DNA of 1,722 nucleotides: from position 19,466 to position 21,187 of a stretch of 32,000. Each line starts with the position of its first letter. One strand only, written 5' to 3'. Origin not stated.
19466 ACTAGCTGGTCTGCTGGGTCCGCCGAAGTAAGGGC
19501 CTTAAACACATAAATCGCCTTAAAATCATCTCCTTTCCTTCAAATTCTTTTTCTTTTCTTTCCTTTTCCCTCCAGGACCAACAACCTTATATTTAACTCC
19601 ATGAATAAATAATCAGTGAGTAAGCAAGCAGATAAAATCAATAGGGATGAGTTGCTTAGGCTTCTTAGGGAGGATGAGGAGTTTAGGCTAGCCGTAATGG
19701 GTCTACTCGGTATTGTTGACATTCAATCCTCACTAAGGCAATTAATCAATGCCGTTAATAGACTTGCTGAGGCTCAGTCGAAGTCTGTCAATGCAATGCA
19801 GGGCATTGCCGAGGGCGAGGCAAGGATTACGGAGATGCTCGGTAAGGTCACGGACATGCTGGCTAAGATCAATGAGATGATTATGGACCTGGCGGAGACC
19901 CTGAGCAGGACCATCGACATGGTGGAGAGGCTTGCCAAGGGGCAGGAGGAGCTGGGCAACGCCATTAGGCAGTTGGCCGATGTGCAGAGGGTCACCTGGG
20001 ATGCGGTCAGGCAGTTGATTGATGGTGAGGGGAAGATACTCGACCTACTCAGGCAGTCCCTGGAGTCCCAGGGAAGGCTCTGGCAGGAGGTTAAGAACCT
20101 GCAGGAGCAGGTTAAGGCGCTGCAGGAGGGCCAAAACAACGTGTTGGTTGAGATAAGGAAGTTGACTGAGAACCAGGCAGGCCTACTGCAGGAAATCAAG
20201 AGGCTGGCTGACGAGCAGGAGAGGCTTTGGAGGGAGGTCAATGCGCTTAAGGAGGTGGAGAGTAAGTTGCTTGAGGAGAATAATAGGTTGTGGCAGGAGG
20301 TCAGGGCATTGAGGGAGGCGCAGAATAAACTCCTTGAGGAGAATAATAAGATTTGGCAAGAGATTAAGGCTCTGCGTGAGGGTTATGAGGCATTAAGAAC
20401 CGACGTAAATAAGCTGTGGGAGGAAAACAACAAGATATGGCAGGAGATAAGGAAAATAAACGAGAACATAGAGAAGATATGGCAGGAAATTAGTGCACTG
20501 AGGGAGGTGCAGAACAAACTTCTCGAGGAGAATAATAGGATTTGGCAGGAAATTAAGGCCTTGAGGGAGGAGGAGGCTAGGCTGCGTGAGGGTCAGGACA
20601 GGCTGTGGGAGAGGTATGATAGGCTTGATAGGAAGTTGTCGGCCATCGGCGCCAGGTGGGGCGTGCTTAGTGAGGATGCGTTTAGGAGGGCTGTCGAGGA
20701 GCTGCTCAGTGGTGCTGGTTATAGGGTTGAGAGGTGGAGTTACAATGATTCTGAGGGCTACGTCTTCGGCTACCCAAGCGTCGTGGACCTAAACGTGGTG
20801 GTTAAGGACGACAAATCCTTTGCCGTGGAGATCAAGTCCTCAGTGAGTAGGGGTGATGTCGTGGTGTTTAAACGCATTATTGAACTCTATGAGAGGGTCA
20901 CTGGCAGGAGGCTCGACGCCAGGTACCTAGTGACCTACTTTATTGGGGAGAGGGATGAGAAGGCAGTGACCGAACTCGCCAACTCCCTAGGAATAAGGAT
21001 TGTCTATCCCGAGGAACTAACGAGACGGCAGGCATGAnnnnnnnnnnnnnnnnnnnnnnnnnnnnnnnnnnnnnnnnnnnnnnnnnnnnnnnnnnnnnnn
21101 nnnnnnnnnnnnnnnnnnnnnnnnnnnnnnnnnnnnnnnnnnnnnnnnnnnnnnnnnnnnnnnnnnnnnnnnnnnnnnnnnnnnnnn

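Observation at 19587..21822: Translationally coupled operon: coiled-coil PD-(D/E)XK protein plus a single-chain HepT(HEPN)-MntA(NTase) fusion that keeps the AMPylation-target tyrosine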

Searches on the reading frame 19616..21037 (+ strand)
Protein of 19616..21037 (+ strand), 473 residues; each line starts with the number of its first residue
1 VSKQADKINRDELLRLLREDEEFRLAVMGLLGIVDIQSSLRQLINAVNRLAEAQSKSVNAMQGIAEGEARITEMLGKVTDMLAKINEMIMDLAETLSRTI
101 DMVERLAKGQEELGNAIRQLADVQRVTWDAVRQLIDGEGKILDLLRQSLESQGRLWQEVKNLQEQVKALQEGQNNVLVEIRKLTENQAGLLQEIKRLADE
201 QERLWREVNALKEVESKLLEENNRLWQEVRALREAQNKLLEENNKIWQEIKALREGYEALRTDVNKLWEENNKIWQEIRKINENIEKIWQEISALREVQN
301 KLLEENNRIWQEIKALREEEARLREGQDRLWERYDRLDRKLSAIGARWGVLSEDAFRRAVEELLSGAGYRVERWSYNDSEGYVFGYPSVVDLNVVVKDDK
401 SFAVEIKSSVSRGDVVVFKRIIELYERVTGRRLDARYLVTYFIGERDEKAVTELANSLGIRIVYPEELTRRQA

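Call 3: search_protein_families(library=pfam, proteins=[window:19616-21037:+], max_evalue=0.1)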
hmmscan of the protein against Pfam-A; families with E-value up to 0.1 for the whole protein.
window:19616-21037:+ (473 aa): 32 families (the best 25 are shown)
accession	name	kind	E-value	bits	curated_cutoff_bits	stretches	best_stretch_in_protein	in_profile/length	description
PF12644.12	DUF3782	-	8.9e-24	83.9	24.4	1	311-387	1-78/78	Protein of unknown function (DUF3782)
PF07788.17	PDDEXK_10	-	8.4e-21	74.1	21.2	1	388-461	1-74/74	PD-(D/E)XK nuclease superfamily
PF04136.21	COG3_N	-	3.1e-09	37.4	27.9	1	266-386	8-126/147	Conserved oligomeric Golgi complex subunit 3, N-terminal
PF14662.11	KASH_CCD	-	1.5e-07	32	43.3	2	193-315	16-141/191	Coiled-coil region of CCDC155 or KASH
PF06419.17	COG6_N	-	8.5e-07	29.6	27.4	2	235-307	20-91/114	Conserved oligomeric complex COG6, N-terminal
PF17675.6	APG6_N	-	2.5e-06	28.4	45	2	160-244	33-119/132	Apg6 coiled-coil region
PF06156.18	YabA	-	3.3e-06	28.1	30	2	271-321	3-53/103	Initiation control protein YabA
PF06103.16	DUF948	-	4.9e-06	27.1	37.2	0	225-290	24-89/89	Bacterial protein of unknown function (DUF948)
PF07889.17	DUF1664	-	3.1e-05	24.4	34.6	1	209-283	48-122/124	Protein of unknown function (DUF1664)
PF06160.17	EzrA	-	8.9e-05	21.4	39.6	2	36-232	231-426/557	Septation ring formation regulator, EzrA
PF10046.14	BLOC1_2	-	0.00042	21.1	33.4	1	227-298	13-87/96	Biogenesis of lysosome-related organelles complex-1 subunit 2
PF00804.31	Syntaxin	-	0.00055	20.2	26.7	0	273-316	6-48/157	Syntaxin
PF05478.16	Prominin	-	0.0023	16.5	34.3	1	161-337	206-391/799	Prominin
PF10234.14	Cluap1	-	0.0037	17.2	25.8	0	148-231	156-239/268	Clusterin-associated protein-1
PF25014.1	NET2A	-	0.0051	17.1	33.1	0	217-292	157-232/235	NET2A-like domain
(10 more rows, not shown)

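Call 4: search_protein_families(library=ncbifam, proteins=[window:19616-21037:+], max_evalue=0.1)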
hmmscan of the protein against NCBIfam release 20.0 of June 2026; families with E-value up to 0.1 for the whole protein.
window:19616-21037:+ (473 aa): 28 families (the best 25 are shown)
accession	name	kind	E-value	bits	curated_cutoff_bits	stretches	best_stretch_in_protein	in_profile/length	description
TIGR02168.1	SMC_prok_B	equivalog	6e-11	40.8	567.35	1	35-345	676-987/1181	chromosome segregation protein SMC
TIGR04523.1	Mplasa_alph_rch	subfamily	1.2e-09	36.7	270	1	58-325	397-666/745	helix-rich protein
TIGR02169.1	SMC_prok_A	equivalog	1e-08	33.4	729.4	1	155-348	307-500/1165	chromosome segregation protein SMC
NF003034.1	PRK03918.1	equivalog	7e-07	27.6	700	1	16-318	140-433/878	DNA double-strand break repair ATPase Rad50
NF043058.1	T4SS_LegC2C7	subfamily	1.3e-06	27.6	350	2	250-320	117-187/348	LegC2/C7 family Dot/Icm T4SS effector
NF047515.1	SpiroCoCo_C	equivalog_domain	6.2e-06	25.6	125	2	35-170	132-259/313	SpiroCoCo family coiled-coil protein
NF038218.1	IcmG_DotF_IVB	equivalog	1.2e-05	25.1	200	1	236-305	112-181/266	type IVB secretion system protein IcmG/DotF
TIGR04211.1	SH3_and_anchor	equivalog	1.2e-05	25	65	2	214-331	53-166/198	TIGR04211 family SH3 domain-containing protein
TIGR00833.1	actII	subfamily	4.3e-05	22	874.7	1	137-369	496-684/910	MMPL family RND transporter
NF002572.0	PRK02224.1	equivalog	9e-05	20.9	1087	1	81-329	188-430/888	DNA double-strand break repair ATPase Rad50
NF047408.1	SA0632_fam_LP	equivalog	9.6e-05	22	70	0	241-287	22-68/68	SA0632 family lipoprotein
NF009644.1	PRK13169.1-5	equivalog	0.0001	22.8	130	1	271-328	3-60/116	DNA replication initiation control protein YabA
NF045487.1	ASRP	equivalog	0.00015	20.5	300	1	13-335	100-425/593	archaea-specific SMC-related protein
TIGR00996.1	Mtu_fam_mce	paralog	0.00053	19.3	140.5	1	38-123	167-252/291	MCE family protein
NF041034.1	Rad50_Sulf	equivalog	0.0031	15.5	1000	1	84-326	444-678/872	DNA double-strand break repair ATPase Rad50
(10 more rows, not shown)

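Call 59: search_protein_families(library=padloc, proteins=[window:19616-21037:+], max_evalue=0.01)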
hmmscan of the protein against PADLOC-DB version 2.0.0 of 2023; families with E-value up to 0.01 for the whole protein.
window:19616-21037:+ (473 aa): 18 families
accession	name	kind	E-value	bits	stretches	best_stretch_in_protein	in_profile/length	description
PDLC01085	C3a181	-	5.8e-33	112.7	3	258-440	35-208/226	Diadenylate cyclase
PDLC03859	LmuB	-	1.3e-08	32.5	1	12-345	163-476/611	-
PDLC00582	JetC3|JetC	-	9.9e-07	24.9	1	41-340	801-1090/1472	DUF3584 domain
PDLC00606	ZorA1|ZorA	-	3e-06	24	1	38-125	494-578/636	MotA/ExbB/TolQ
PDLC00517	JetC1|JetC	-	1.9e-05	21.2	1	65-230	621-785/1119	DUF3584 domain; MukB-like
PDLC00605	ZorA1|ZorA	-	2.8e-05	20.6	1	39-302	409-633/700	MotA/ExbB/TolQ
PDLC00580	JetC3|JetC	-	3.9e-05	20.1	1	156-343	589-780/1068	DUF3584 domain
PDLC00006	DruC1|DruC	-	0.00011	18.8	2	246-352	173-279/626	Unknown function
PDLC00637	ZorA2|ZorA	-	0.0004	17.3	1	39-135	204-300/420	MotA/ExbB/TolQ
PDLC00581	JetC3|JetC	-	0.00048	16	1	174-344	743-909/1473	DUF3584 domain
PDLC00553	JetC2|JetC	-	0.0009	15.2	0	37-259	846-1061/1361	DUF3584 domain; MukB-like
PDLC00519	JetC1|JetC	-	0.00094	15.5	1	157-340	270-456/1097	DUF3584 domain; MukB-like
PDLC03868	LmuB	-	0.0014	14.9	1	42-214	312-481/1035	-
PDLC03863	LmuB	-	0.0015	15.3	1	236-340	194-301/610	-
PDLC00503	JetC1|JetC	-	0.0038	13.3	0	182-308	645-774/1146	DUF3584 domain; MukB-like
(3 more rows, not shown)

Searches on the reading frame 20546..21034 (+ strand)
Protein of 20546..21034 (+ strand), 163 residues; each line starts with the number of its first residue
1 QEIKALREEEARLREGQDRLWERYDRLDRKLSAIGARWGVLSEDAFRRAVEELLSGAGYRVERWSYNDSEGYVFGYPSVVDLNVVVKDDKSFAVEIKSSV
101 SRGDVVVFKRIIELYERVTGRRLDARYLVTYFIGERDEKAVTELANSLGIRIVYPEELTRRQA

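Call 27: find_homologous_proteins(query=window:20546-21034:+)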
Query window:20546-21034:+ (163 aa): 44 proteins with E <= 0.001 among 382 candidates.
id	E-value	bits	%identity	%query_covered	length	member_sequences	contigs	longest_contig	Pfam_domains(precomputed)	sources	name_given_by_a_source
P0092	3.8e-71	256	94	79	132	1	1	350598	PF07788.18,PF12644.13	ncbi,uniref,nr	ncbi:DUF3782 domain-containing protein [Vulcanisaeta souniana]|uniref:DUF3782 domain-containing prot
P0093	5.2e-56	207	91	69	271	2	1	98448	PF07788.18,PF12644.13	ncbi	-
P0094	1.5e-45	173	55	98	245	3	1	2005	PF07788.18,PF12644.13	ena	-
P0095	5.0e-38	148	53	85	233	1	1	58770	PF07788.18,PF12644.13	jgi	-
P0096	6.2e-38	148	53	85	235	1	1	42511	PF07788.18,PF12644.13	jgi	jgi:hypothetical protein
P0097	6.3e-38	148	53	85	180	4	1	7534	PF07788.18,PF12644.13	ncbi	ncbi:MAG: DUF3782 domain-containing protein, partial [Pyrobaculum sp.]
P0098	7.9e-38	148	50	94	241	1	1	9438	PF01442.24,PF07788.18,PF12644.13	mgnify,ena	mgnify:CR=1 FL=1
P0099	9.1e-38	147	50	94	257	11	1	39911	PF07788.18,PF12644.13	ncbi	ncbi:MAG: DUF3782 domain-containing protein [Pyrobaculum sp.]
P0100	4.5e-27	113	46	86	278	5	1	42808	PF07788.18,PF12644.13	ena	-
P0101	4.9e-27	113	50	74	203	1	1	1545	PF07788.18,PF12644.13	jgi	jgi:hypothetical protein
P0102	4.0e-26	110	50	89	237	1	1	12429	PF07788.18,PF12644.13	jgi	-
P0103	3.3e-25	107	49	80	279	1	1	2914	PF01519.23,PF04513.18,PF10779.15,PF10046.15,PF04108.18,PF12644.13,PF13166.13,PF18548.7,PF06009.20,PF02601.21,PF08614.17,PF10805.15,PF24073.2,PF23991.2,PF28175.1,PF07788.18,PF19220.7,PF07889.18,PF04102.18,PF00261.26,PF24161.2,PF28019.1,PF14712.12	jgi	-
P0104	4.4e-25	106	45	92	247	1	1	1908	PF07788.18,PF12644.13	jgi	-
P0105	5.2e-25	106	44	85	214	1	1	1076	PF07788.18,PF12644.13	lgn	-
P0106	1.4e-24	105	41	89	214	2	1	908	PF07788.18,PF12644.13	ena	-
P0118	1.4e-22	98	44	93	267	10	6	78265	PF07788.18,PF12644.13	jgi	-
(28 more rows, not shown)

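Call 31: find_related_loci(query=A3, collection=metagenome_contigs, flank=4000)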
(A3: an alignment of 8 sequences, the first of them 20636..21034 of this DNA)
Query A3 (133 aa) in metagenome_contigs; peptide patterns used: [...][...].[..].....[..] (x = any residue, [..] = any of these).
600 stretches matched a pattern (row limit reached: there are more); 546 encode a relative of the query (tblastn E <= 1e-3); the best 80 are kept; 80 distinct loci.
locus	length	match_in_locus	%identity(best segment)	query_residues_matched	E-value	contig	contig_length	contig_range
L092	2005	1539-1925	57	1-129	3e-47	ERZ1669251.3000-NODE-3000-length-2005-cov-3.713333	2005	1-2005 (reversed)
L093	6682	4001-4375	55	1-125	1e-44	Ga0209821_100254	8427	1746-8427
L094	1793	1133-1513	54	1-127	3e-38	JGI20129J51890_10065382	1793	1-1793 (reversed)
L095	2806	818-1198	54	1-127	4e-38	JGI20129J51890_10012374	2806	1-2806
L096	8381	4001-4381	54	1-127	1e-37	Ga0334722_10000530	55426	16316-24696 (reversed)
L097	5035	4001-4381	54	1-127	9e-38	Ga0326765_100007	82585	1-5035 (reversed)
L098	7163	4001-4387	45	1-129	5e-36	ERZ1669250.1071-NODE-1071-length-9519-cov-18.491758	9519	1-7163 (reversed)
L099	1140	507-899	44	1-131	1e-36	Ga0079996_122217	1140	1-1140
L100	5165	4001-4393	42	1-131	9e-33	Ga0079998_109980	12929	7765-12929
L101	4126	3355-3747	42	1-131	9e-33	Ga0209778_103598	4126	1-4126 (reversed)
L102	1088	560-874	55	1-105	5e-33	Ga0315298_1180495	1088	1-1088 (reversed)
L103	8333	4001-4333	47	1-111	4e-32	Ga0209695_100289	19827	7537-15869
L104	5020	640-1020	45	1-130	8e-32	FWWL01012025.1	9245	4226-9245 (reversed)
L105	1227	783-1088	55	1-102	6e-32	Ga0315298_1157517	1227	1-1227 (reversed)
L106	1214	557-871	53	1-105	1e-31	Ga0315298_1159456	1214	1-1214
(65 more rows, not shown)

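Call 54: find_encoding_contigs(protein=P0118, flank=4000, max_places=5)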
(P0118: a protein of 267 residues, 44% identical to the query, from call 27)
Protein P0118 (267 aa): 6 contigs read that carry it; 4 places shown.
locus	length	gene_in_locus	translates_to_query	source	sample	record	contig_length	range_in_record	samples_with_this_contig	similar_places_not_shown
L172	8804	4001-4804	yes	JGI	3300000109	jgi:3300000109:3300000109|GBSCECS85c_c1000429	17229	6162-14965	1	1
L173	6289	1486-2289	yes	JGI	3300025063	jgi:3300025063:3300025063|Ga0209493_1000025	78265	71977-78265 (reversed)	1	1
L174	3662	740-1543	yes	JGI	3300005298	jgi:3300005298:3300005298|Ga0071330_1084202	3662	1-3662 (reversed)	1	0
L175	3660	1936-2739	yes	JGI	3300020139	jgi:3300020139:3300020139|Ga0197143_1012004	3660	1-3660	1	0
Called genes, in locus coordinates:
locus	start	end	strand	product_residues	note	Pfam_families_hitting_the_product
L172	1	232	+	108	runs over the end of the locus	PF01176:eIF-1a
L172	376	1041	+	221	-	PF01163:RIO1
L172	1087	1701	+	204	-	PF00013:KH_1 (faint), PF21800:KH_KRR1_2nd (weak), PF22891:KH_PNO1_2nd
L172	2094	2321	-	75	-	-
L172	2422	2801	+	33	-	-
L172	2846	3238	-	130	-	PF02579:Nitro_FeMo-Co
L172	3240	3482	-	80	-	-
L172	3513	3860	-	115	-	PF02001:DUF134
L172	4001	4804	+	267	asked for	PF12644:DUF3782, PF07788:PDDEXK_10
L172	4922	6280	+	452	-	PF00206:Lyase_1, PF08328:ASL_C (weak), PF10397:ADSL_C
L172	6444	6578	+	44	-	-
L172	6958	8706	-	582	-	PF08915:tRNA-Thr_ED, PF03129:HGTP_anticodon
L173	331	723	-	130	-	PF02579:Nitro_FeMo-Co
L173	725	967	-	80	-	-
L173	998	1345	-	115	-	PF02001:DUF134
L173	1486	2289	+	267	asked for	PF12644:DUF3782, PF07788:PDDEXK_10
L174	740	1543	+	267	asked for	PF12644:DUF3782, PF07788:PDDEXK_10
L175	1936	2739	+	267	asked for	PF12644:DUF3782, PF07788:PDDEXK_10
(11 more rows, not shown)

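Call 62: predict_structure(alignment_id=A2)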
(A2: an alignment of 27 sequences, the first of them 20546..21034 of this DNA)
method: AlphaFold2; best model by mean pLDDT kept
length: 163 residues; sequences in the alignment: 27
mean_pLDDT: 84.3   pTM: 0.68
mean pLDDT of the five models: 84.3, 83.5, 81.5, 78.9, 78.1
residues with pLDDT >= 90: 73; 70-90: 69; 50-70: 13; < 50: 8
segments of 3 or more residues with pLDDT < 50: none
pLDDT, mean of each block of 10 residues (from residue 1): 84 85 69 50 72 83 95 96 91 90 96 97 93 84 96 79 48
secondary structure, 60 per line:
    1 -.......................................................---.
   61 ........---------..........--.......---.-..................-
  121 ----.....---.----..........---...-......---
elements in order: H2-56 E60-68 E78-87 E90-96 H102-119 E125-129 H138-147 E151-153 H155-160

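Call 66: fold_search(model_id=the predicted structure, library=pdb)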
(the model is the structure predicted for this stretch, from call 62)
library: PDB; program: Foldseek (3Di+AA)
matches with E <= 10: 906; with E <= 0.001: 0
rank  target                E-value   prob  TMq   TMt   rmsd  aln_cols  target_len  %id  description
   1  1y88                  2.1e-03  1.00  0.46  0.42   3.6       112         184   12  Crystal Structure of Protein of Unknown Function AF1548 (released 2004-12-21)
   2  4f0q_D                2.9e-03  0.97  0.34  0.16   6.3       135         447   16  MspJI Restriction Endonuclease - P21 Form (released 2012-08-08)
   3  6v3u_A                5.9e-03  0.91  0.28  0.23   8.0       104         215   14  Crystal Structure of the NDM_FIM-1 like Metallo-beta-Lactamase from Erythrobacter litoralis in the Mono-Zinc Form (released 2020-01-15)
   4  5gkj_B                7.6e-03  1.00  0.47  0.34   3.5       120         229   13  Structure of EndoMS in apo form (released 2016-11-02)
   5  4f0p_C                1.5e-02  0.80  0.32  0.15   7.6       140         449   16  MspJI Restriction Endonuclease - P31 Form (released 2012-08-08)
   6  6xl1_A                1.9e-02  0.96  0.31  0.16   5.0        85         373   16  crystal structure of cA4-activated Card1(D294N) (released 2020-12-30)
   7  6wmc_A                2.2e-02  0.72  0.28  0.15  10.7       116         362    9  Crystal structure of a soluble variant of full-length human APOBEC3G (pH 9.0) (released 2020-12-23)
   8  8gy8_A                2.5e-02  0.82  0.31  0.17   6.8       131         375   12  The structure of Bax1 from Pyrococcus furiosus (released 2023-09-27)
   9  6wxw_A                2.8e-02  0.97  0.36  0.17   4.1        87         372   20  crystal structure of apo Card1 (released 2020-12-30)
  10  6v72                  3.2e-02  0.57  0.25  0.19   7.4        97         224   14  Crystal Structure of Metallo Beta Lactamase from Erythrobacter litoralis (released 2019-12-25)
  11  2vld_A                3.4e-02  0.99  0.46  0.34   4.9       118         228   18  crystal structure of a repair endonuclease from Pyrococcus abyssi (released 2009-05-19)
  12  1dzf                  3.4e-02  0.60  0.30  0.25   9.1       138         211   13  RPB5 from S.cerevisiae (released 2000-06-09)
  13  6m9g_B                3.6e-02  0.69  0.25  0.17   9.9       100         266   15  BbvCI B2 dimer with Ta6Br14 clusters (released 2018-11-14)
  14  6eg7_B                3.6e-02  0.66  0.25  0.16  10.0        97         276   15  BbvCI B2 dimer with I3C clusters (released 2018-11-14)
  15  5xog_E                3.6e-02  0.63  0.31  0.26   9.5       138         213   14  RNA Polymerase II elongation complex bound with Spt5 KOW5 and Elf1 (released 2017-08-16)
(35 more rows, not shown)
